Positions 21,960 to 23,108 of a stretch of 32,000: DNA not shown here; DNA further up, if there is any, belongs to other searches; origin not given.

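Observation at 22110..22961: AT-rich single-gene islet encoding a putAbiC-like membrane/coiled-coil protein between ilvC and iscX: candidate abortive-infection defence gene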

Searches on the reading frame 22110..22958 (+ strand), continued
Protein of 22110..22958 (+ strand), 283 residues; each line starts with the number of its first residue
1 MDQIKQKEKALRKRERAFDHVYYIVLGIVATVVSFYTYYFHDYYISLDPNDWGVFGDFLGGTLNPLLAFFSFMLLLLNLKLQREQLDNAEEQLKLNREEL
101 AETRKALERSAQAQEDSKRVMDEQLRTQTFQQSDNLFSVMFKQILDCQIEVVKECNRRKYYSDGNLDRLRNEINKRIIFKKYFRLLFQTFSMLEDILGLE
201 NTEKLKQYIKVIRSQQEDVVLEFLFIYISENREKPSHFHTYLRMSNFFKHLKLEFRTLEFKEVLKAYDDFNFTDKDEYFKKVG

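Call 43: search_protein_families(library=pfam, proteins=[P0006, P0011, P0021, L013:534-1379:+], max_evalue=0.01)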
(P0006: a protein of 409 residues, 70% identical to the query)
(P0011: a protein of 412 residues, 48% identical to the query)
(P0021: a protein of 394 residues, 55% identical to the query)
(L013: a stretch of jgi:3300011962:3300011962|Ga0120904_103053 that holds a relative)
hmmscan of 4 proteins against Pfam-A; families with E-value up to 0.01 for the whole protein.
P0006 (409 aa): 0 families

P0011 (412 aa): 1 family
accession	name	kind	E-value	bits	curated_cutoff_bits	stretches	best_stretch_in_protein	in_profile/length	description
PF16872.10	putAbiC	-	0.0053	17.7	22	1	184-261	13-78/80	Putative phage abortive infection protein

P0021 (394 aa): 1 family
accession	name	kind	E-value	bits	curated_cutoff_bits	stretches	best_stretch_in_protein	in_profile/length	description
PF16872.10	putAbiC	-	0.00053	20.9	22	1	180-252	13-77/80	Putative phage abortive infection protein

L013:534-1379:+ (282 aa): 1 family
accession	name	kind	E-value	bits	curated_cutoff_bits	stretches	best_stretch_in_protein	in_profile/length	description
PF16872.10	putAbiC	-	2.5e-08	34.7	22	1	173-250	2-76/80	Putative phage abortive infection protein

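Call 44: search_dna_similar(query=P0035, collection=plasmids, mode=protein, max_evalue=0.01, max_rows=60)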
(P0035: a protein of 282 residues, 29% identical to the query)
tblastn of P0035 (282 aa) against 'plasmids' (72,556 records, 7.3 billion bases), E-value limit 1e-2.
Records with a match: 38; places in all: 39; records where one place covers at least 80% of the query: 6.
Best place of each record, by identity: <60% 38.
By first word of the organism name: Escherichia 11; Bacillus 8; Salmonella 4; Vibrio 3; Pseudomonas 1; Shinella 1; Janthinobacterium 1; Cupriavidus 1; Bacteroides 1; Falsirhodobacter 1; and 6 more.
By predicted mobility (MOB-suite, as given by PLSDB): non-mobilizable 21; conjugative 16; mobilizable 1.
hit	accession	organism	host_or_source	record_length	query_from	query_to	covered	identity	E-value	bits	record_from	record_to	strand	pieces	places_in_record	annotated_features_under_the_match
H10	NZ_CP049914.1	Vibrio sp. HDW18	Anodonta arcaeformis,single bacterial ...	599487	43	270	81%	31.4%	1e-21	101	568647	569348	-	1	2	putative phage abortive infection protein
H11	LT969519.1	Pseudomonas aeruginosa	-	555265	26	261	84%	29.4%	1e-16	87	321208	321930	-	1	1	hypothetical protein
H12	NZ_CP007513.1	Bacillus bombysepticus str. Wang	separated from the corpses of silkworms ...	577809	44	251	74%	32.7%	3e-20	98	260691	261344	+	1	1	putative phage abortive infection protein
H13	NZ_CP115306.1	Bacillus cereus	microbe,Penaeus vannamei pond water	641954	44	251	74%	32.7%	3e-20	98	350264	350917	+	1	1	putative phage abortive infection protein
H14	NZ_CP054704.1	Vibrio alginolyticus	Penaeus monodon,cell culture,post ...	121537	27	275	88%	26.1%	8e-14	79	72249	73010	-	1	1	putative phage abortive infection protein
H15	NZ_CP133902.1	Vibrio parahaemolyticus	Penaeus vannamei,Diseased shrimp,shrimp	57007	27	275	88%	25.6%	3e-13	77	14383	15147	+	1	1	putative phage abortive infection protein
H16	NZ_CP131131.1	Shinella zoogloeoides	isolate,Activated charcoal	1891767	47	252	73%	30.5%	3e-19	95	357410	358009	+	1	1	none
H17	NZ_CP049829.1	Janthinobacterium lividum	single organism,water pond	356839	38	253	77%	28.6%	1e-15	84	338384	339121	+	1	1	putative phage abortive infection protein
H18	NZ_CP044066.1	Cupriavidus pauculus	Homo sapiens,clinical isolate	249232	40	272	83%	24.2%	3e-13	77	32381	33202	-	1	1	putative phage abortive infection protein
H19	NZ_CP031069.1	Bacillus sp. JAS24-2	cell culture,soil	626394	26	265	85%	23.5%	3e-7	59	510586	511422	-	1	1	putative phage abortive infection protein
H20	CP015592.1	Bacillus cereus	whole organism,garden soil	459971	47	256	57%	34.6%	8e-4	94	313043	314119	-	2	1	none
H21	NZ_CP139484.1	Bacillus sp. RA(2023)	mixed culture,soil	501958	26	249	79%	24.6%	8e-7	57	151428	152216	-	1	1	putative phage abortive infection protein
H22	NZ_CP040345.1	Bacillus albus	Apostichopus japonicus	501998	26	249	79%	24.6%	8e-7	57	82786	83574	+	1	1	putative phage abortive infection protein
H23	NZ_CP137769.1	Bacillus cereus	Passiflora edulis Sims,Pure ...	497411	46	262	77%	24.9%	1e-8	63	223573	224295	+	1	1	putative phage abortive infection protein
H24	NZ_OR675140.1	Bacteroides fragilis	-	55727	48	254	73%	24.4%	2e-4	50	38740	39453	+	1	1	putative phage abortive infection protein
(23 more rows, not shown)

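Call 49: find_encoding_contigs(protein=P0025, flank=10000, max_places=3)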
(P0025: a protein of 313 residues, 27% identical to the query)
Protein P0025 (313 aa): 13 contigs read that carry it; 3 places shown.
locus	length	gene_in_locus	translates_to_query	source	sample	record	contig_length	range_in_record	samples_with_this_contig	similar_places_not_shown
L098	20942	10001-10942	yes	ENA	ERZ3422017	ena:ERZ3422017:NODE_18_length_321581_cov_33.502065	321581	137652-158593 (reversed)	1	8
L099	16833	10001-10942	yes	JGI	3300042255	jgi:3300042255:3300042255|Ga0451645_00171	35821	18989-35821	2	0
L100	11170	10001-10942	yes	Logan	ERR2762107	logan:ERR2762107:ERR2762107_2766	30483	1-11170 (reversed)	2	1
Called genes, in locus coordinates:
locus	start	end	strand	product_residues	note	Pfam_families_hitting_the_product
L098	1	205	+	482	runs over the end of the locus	PF04055:Radical_SAM, PF02579:Nitro_FeMo-Co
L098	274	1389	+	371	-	PF00682:HMGL-like, PF22617:HCS_D2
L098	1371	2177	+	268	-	PF18014:Acetyltransf_18 (faint)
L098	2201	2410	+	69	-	PF05082:Rop-like (weak)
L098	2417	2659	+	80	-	-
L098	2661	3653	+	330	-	-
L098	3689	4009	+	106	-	PF04891:NifQ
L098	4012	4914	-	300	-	PF00849:PseudoU_synth_2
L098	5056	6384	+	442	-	PF00206:Lyase_1, PF10397:ADSL_C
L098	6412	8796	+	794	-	PF03477:ATP-cone, PF00317:Ribonuc_red_lgN, PF02867:Ribonuc_red_lgC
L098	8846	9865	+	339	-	PF00268:Ribonuc_red_sm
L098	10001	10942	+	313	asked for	PF16872:putAbiC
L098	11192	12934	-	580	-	PF07696:7TMR-DISMED2, PF07695:7TMR-DISM_7TM, PF00990:GGDEF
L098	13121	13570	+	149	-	PF13279:4HBT_2, PF03061:4HBT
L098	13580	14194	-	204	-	PF01810:LysE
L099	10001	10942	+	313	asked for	PF16872:putAbiC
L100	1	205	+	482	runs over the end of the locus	PF04055:Radical_SAM, PF02579:Nitro_FeMo-Co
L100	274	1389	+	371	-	PF00682:HMGL-like, PF22617:HCS_D2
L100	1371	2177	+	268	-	PF18014:Acetyltransf_18 (faint)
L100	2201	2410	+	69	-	PF05082:Rop-like (weak)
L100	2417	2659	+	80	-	-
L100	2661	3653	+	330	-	-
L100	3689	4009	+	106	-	PF04891:NifQ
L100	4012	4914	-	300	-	PF00849:PseudoU_synth_2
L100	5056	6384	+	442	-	PF00206:Lyase_1, PF10397:ADSL_C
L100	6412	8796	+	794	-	PF03477:ATP-cone, PF00317:Ribonuc_red_lgN, PF02867:Ribonuc_red_lgC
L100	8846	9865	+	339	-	PF00268:Ribonuc_red_sm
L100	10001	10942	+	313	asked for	PF16872:putAbiC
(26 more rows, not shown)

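Call 50: find_encoding_contigs(protein=P0035, flank=10000, max_places=3)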
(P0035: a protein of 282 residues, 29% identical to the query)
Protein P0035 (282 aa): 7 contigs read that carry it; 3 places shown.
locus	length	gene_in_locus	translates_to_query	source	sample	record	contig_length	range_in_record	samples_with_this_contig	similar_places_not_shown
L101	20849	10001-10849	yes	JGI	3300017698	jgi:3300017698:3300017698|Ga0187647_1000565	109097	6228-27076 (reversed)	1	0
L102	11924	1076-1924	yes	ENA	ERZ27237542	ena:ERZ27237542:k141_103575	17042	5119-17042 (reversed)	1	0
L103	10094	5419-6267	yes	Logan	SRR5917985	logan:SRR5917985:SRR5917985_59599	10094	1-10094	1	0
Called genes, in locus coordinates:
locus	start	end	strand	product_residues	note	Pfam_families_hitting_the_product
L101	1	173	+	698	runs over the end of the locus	PF03477:ATP-cone, PF13597:NRDD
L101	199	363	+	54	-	PF13597:NRDD (weak)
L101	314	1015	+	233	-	PF13353:Fer4_12, PF04055:Radical_SAM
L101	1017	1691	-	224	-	PF00072:Response_reg, PF00486:Trans_reg_C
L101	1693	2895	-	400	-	PF00989:PAS, PF13426:PAS_9, PF08447:PAS_3, PF02518:HATPase_c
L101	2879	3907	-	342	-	PF00044:Gp_dh_N, PF02800:Gp_dh_C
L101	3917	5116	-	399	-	PF00162:PGK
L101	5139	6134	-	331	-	PF00044:Gp_dh_N, PF02800:Gp_dh_C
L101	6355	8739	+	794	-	PF03477:ATP-cone, PF00317:Ribonuc_red_lgN, PF02867:Ribonuc_red_lgC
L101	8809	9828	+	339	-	PF00268:Ribonuc_red_sm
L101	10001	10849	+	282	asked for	PF16872:putAbiC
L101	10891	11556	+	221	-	PF19220:Rod_CreS (faint)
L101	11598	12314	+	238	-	PF00795:CN_hydrolase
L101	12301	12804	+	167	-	PF01451:LMWPc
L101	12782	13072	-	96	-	PF05016:ParE_toxin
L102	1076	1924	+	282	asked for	PF16872:putAbiC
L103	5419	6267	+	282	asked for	PF16872:putAbiC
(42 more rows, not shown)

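Call 58: find_related_loci(query=A1, collection=viral_contigs, flank=6000)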
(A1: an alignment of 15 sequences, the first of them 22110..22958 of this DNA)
Query A1 (283 aa) in viral_contigs; peptide patterns used: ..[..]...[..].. (x = any residue, [..] = any of these).
77 stretches matched a pattern; 60 encode a relative of the query (tblastn E <= 1e-3); 60 distinct loci.
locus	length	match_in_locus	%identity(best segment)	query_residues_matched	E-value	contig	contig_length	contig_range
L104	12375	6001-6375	42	26-144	3e-24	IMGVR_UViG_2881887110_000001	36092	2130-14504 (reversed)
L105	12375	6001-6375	40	12-143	5e-22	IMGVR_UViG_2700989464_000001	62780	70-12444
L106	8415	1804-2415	31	52-250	4e-21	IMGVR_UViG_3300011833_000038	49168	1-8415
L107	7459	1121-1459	40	24-143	2e-20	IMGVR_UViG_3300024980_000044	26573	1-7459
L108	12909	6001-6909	26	24-279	2e-17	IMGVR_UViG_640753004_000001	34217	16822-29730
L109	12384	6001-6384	39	22-143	9e-17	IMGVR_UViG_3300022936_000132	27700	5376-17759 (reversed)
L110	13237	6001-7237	31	16-153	4e-15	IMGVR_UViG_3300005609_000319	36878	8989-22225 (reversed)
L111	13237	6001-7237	31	16-153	4e-15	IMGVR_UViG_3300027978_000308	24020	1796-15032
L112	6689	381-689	34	15-128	5e-15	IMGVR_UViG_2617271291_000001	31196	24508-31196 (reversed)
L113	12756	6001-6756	26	20-252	5e-15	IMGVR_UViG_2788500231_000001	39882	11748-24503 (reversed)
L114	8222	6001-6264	33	21-124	7e-15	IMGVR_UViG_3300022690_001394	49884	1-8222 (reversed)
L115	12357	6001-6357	33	8-126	2e-14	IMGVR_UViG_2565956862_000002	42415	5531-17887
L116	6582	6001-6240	37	25-115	5e-14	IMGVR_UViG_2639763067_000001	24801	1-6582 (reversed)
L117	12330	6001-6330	33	6-108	1e-13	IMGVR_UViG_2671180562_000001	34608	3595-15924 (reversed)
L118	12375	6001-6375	32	11-130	1e-12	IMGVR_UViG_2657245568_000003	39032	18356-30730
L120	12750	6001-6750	26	8-254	1e-12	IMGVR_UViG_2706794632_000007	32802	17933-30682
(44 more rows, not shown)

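Call 61: search_protein_families(library=phrogs, proteins=[L108:2305-3693:+, L108:3677-4861:+, L108:4964-5446:+, L108:5866-7149:+, L108:7297-8466:+, L108:8938-9840:-, L120:3236-4429:+, L120:4432-5061:+, L120:5929-6918:+, L120:7397-10600:-], max_evalue=0.00001)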
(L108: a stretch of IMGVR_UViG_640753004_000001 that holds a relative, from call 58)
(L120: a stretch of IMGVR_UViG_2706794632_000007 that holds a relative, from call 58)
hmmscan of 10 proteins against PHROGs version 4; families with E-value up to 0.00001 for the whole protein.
L108:2305-3693:+ (463 aa): 3 families
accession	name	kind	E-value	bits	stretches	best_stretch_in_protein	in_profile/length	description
phrog_113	-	head and packaging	2.1e-72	245.9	1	45-460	70-519/1272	portal protein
phrog_10231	-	unknown function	2.5e-18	67.4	1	232-454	7-252/256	-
phrog_35074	-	unknown function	6.5e-08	32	1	48-324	50-330/890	-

L108:3677-4861:+ (395 aa): 8 families
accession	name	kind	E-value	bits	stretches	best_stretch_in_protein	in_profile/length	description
phrog_220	-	head and packaging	1.5e-73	249.5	1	8-393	896-1301/1338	minor head protein and DNA pilot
phrog_28631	-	unknown function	4.3e-20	72.8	1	35-203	54-209/550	-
phrog_19194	-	unknown function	2.9e-11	43.7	1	110-199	121-211/438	-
phrog_23416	-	unknown function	2.9e-10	40.6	1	112-190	100-179/459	-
phrog_115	-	head and packaging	1.1e-06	29.1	1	53-359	205-482/665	minor head protein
phrog_2468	-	head and packaging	1.2e-06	29.2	1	51-188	145-272/303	head morphogenesis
phrog_758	-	head and packaging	5.6e-06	26.9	0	102-187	200-289/326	head morphogenesis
phrog_35074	-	unknown function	5.6e-06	25.6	1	111-188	553-631/890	-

L108:4964-5446:+ (161 aa): 1 family
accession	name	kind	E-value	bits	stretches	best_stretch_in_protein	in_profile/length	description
phrog_26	-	connector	2.6e-20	74.1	1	5-160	82-230/321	tail completion or Neck1 protein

L108:5866-7149:+ (428 aa): 1 family
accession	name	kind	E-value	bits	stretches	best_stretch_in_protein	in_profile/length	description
phrog_8999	-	unknown function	7.2e-30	105.5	1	84-318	36-243/270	-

L108:7297-8466:+ (390 aa): 1 family
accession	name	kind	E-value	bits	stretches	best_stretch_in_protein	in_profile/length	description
phrog_8999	-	unknown function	7.1e-41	141.6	1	22-293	12-268/270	-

L108:8938-9840:- (300 aa): 1 family
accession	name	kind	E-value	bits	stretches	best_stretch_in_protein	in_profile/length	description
phrog_6357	-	unknown function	3.5e-72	244.4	1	5-292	8-295/321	-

L120:3236-4429:+ (398 aa): 53 families (the best 25 are shown)
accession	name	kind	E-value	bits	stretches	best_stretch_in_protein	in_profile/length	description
phrog_327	-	tail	6.1e-149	499.2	1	1-397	4-441/618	tail protein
phrog_381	-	tail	4.4e-119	400.3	1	1-307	1-267/566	tail fiber protein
phrog_988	-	tail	3e-115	387.8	1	1-235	2-225/574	tail protein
phrog_6202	-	tail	3.2e-113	381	1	1-219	1-210/636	tail fiber protein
phrog_295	-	tail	8.7e-95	320.2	2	1-228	162-385/794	tail fiber protein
phrog_7032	-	tail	7.2e-86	290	1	1-227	1-210/866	tail fiber protein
phrog_1780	-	tail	1.6e-80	272.8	1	1-178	2-179/855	tail collar fiber protein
phrog_5181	-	unknown function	8e-68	230.4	1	2-184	2-188/763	-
phrog_4618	-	tail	1.6e-59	202.7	1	1-259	1-242/413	tail collar fiber protein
phrog_14570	-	unknown function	4.4e-59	201.6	1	2-157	5-160/540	-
phrog_11518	-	tail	9.1e-59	200.5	1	3-157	2-157/812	tail fiber protein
phrog_6162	-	tail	2.5e-46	159.1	1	1-242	6-233/1060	tail fiber protein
phrog_523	-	tail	6.8e-45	155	1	194-398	420-638/673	tail collar fiber protein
phrog_1162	-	tail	9e-45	154.2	1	2-203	3-212/354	tail fiber protein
phrog_2137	-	tail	1e-43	150.7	1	3-155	4-156/267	tail fiber protein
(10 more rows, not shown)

L120:4432-5061:+ (210 aa): 9 families
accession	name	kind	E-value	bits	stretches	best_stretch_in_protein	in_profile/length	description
phrog_105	-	tail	7.8e-48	163.9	1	2-199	8-212/239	tail fiber assembly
phrog_15280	-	unknown function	4.1e-33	115.3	1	10-131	11-132/143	-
phrog_1807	-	tail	8.2e-23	82.3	1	13-173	9-173/241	tail fiber protein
phrog_7290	-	tail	1.1e-21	78.1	1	4-107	5-109/112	tail fiber assembly protein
phrog_188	-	tail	8.6e-15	56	1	123-209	112-201/207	tail fiber assembly protein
phrog_28103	-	unknown function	6e-09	36.7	1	43-129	147-238/316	-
phrog_8716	-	tail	4.9e-08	34.4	1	123-193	73-148/152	tail fiber protein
phrog_3916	-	tail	6.6e-07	30.6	1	69-180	55-171/177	tail fiber assembly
phrog_4912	-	tail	6.4e-06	27.1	1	120-191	136-203/226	tail fiber assembly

L120:5929-6918:+ (330 aa): 3 families
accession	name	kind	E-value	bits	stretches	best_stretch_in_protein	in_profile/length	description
phrog_8999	-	unknown function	4.9e-37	128.9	1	60-271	37-243/270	-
phrog_38218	-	unknown function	6.7e-12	46.6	1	182-322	85-233/248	-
phrog_33781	-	unknown function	1.2e-07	32.6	1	56-100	33-77/255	-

L120:7397-10600:- (1067 aa): 13 families
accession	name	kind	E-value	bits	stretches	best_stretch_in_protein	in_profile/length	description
phrog_28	-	tail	8.1e-161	539.1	1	2-1066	107-772/1228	tail length tape measure protein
phrog_17114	-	unknown function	3.8e-45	155.7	1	680-944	22-271/388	-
phrog_5690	-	unknown function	1.1e-42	147.8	1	452-1066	390-902/907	-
phrog_10546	-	unknown function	4.1e-27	96.6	1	2-174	3-182/186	-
phrog_35707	-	tail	1.1e-24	88.1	1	134-495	15-369/755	tail length tape measure protein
phrog_1272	-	tail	1.1e-24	87.3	1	15-816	73-734/1606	tail length tape measure protein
phrog_14441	-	tail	4.5e-20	73.4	1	172-376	48-240/241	tail length tape measure protein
phrog_17727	-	tail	7.7e-19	69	1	378-560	39-204/443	tail length tape measure protein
phrog_4200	-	tail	1.5e-12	47.8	1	690-801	201-311/732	tail length tape measure protein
phrog_30543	-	tail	8.9e-12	44.6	1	187-493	57-358/1167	tail length tape measure protein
phrog_13339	-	tail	9.4e-11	40.6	1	133-562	43-440/2156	tail length tape measure protein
phrog_1535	-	tail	8.2e-08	31.8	1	505-809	764-891/1152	tail length tape measure protein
phrog_38463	-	unknown function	1.2e-07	32.4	1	777-946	1-152/272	-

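Call 72: find_encoding_contigs(protein=P0010, flank=6000, max_places=3)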
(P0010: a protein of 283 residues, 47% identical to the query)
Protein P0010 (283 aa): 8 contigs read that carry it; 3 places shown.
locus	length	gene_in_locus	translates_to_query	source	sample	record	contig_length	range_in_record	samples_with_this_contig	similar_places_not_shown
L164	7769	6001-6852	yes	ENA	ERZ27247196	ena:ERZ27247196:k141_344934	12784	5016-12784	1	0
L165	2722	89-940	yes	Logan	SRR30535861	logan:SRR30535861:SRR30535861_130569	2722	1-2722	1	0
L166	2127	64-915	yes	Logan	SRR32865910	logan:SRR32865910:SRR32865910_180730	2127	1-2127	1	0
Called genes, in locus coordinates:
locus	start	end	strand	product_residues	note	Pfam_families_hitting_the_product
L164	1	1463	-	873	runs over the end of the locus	PF00133:tRNA-synt_1, PF09334:tRNA-synt_1g, PF13603:tRNA-synt_1_2, PF00133:tRNA-synt_1, PF08264:Anticodon_1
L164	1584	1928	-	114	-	PF13511:DUF4124 (faint)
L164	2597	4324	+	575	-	PF02776:TPP_enzyme_N, PF00205:TPP_enzyme_M, PF02775:TPP_enzyme_C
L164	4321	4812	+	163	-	PF01842:ACT, PF22629:ACT_AHAS_ss, PF13710:ACT_5, PF10369:ALS_ss_C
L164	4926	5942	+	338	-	PF02826:2-Hacid_dh_C (weak), PF03446:NAD_binding_2 (faint), PF03807:F420_oxidored (weak), PF07991:KARI_N, PF01450:KARI_C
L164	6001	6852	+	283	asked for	PF16872:putAbiC (weak)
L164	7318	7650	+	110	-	-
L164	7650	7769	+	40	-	?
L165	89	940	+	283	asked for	PF16872:putAbiC (weak)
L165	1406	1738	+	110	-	-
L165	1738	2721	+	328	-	?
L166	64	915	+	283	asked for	PF16872:putAbiC (weak)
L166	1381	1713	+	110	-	-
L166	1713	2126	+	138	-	?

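Call 73: find_encoding_contigs(protein=P0021, flank=8000, max_places=2)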
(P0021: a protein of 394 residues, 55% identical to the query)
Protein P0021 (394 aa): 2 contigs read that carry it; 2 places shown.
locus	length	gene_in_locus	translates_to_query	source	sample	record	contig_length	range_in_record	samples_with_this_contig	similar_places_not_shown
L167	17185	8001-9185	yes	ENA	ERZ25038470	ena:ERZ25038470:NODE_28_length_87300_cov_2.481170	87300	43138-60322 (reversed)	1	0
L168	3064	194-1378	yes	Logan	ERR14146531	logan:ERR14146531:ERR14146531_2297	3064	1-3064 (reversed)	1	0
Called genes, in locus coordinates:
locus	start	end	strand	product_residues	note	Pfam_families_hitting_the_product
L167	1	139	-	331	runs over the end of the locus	PF06144:DNA_pol3_delta (faint), PF21694:DNA_pol3_delta_C (weak)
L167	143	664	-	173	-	PF04390:LptE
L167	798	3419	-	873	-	PF00133:tRNA-synt_1, PF09334:tRNA-synt_1g, PF13603:tRNA-synt_1_2, PF00133:tRNA-synt_1 (weak), PF08264:Anticodon_1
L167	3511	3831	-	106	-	PF13511:DUF4124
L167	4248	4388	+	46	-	-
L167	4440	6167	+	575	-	PF02776:TPP_enzyme_N, PF00205:TPP_enzyme_M, PF02775:TPP_enzyme_C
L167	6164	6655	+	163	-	PF01842:ACT, PF22629:ACT_AHAS_ss, PF13710:ACT_5, PF10369:ALS_ss_C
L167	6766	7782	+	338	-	PF02826:2-Hacid_dh_C (weak), PF03446:NAD_binding_2 (faint), PF03807:F420_oxidored (weak), PF07991:KARI_N, PF01450:KARI_C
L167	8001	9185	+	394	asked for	-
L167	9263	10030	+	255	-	-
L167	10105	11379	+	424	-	PF13439:Glyco_transf_4, PF13477:Glyco_trans_4_2 (faint), PF13579:Glyco_trans_4_4, PF20706:GT4-conflict (weak), PF00534:Glycos_transf_1, PF13692:Glyco_trans_1_4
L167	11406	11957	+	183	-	PF01569:PAP2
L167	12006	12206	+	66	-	PF04384:Fe-S_assembly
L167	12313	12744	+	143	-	PF00334:NDK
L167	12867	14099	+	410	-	PF21016:RlmN_N, PF04055:Radical_SAM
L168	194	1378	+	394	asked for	-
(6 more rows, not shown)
